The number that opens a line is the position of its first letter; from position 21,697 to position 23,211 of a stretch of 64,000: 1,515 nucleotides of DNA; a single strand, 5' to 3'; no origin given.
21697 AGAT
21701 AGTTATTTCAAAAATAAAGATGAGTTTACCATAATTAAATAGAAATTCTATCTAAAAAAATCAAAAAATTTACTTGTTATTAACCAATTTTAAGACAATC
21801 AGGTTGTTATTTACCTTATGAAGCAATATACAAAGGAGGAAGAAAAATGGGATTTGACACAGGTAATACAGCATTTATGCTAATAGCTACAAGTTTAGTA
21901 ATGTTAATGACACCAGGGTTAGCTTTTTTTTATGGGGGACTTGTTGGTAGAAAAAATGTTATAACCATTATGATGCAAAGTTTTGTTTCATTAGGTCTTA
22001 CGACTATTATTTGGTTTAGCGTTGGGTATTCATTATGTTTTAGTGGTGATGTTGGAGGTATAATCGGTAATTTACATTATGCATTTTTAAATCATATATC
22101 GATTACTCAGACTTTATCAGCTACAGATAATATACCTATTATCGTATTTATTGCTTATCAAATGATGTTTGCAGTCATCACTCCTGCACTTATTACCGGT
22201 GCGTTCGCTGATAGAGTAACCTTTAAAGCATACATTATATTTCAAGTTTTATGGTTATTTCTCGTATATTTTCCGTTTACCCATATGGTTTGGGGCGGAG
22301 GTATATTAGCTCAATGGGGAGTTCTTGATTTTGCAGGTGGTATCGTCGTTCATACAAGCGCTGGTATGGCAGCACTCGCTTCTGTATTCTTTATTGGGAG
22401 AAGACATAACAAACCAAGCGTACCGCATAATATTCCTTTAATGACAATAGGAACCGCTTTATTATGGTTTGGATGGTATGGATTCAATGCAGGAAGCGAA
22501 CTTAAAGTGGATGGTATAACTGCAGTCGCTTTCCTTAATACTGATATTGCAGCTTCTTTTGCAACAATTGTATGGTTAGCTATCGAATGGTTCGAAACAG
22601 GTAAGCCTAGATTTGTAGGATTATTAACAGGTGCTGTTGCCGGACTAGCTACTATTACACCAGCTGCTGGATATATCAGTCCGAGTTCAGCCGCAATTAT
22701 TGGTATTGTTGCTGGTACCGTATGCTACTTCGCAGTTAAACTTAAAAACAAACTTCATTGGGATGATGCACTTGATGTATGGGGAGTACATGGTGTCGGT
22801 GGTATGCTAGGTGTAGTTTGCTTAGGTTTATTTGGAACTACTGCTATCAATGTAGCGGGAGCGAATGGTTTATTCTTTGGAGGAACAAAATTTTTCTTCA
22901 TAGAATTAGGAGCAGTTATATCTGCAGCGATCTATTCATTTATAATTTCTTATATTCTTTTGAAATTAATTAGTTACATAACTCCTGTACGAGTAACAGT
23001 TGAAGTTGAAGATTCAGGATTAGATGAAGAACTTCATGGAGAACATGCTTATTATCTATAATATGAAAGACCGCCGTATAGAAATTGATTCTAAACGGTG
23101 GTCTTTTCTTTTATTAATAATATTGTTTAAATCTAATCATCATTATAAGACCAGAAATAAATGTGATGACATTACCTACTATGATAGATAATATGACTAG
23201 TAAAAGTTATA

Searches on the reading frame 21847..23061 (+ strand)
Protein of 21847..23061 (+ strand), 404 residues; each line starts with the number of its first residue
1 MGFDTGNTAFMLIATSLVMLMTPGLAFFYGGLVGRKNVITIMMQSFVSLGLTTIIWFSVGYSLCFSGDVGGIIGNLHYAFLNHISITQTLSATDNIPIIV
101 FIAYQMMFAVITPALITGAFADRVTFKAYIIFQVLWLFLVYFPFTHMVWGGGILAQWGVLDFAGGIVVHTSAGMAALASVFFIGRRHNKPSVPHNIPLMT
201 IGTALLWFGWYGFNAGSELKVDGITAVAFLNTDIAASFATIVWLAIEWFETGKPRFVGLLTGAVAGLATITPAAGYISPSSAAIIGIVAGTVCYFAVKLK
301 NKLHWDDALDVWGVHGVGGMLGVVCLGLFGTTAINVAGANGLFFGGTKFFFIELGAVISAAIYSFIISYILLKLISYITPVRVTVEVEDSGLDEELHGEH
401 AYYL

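Call 32: search_protein_families(library=pfam, proteins=[window:21847-23061:+], max_evalue=1e-8)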
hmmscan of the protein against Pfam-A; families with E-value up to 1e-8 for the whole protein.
window:21847-23061:+ (404 aa): 1 family
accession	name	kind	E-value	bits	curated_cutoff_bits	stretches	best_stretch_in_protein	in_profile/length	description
PF00909.26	Ammonium_transp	-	7.1e-115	384.3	23.2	1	9-402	1-399/399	Ammonium Transporter Family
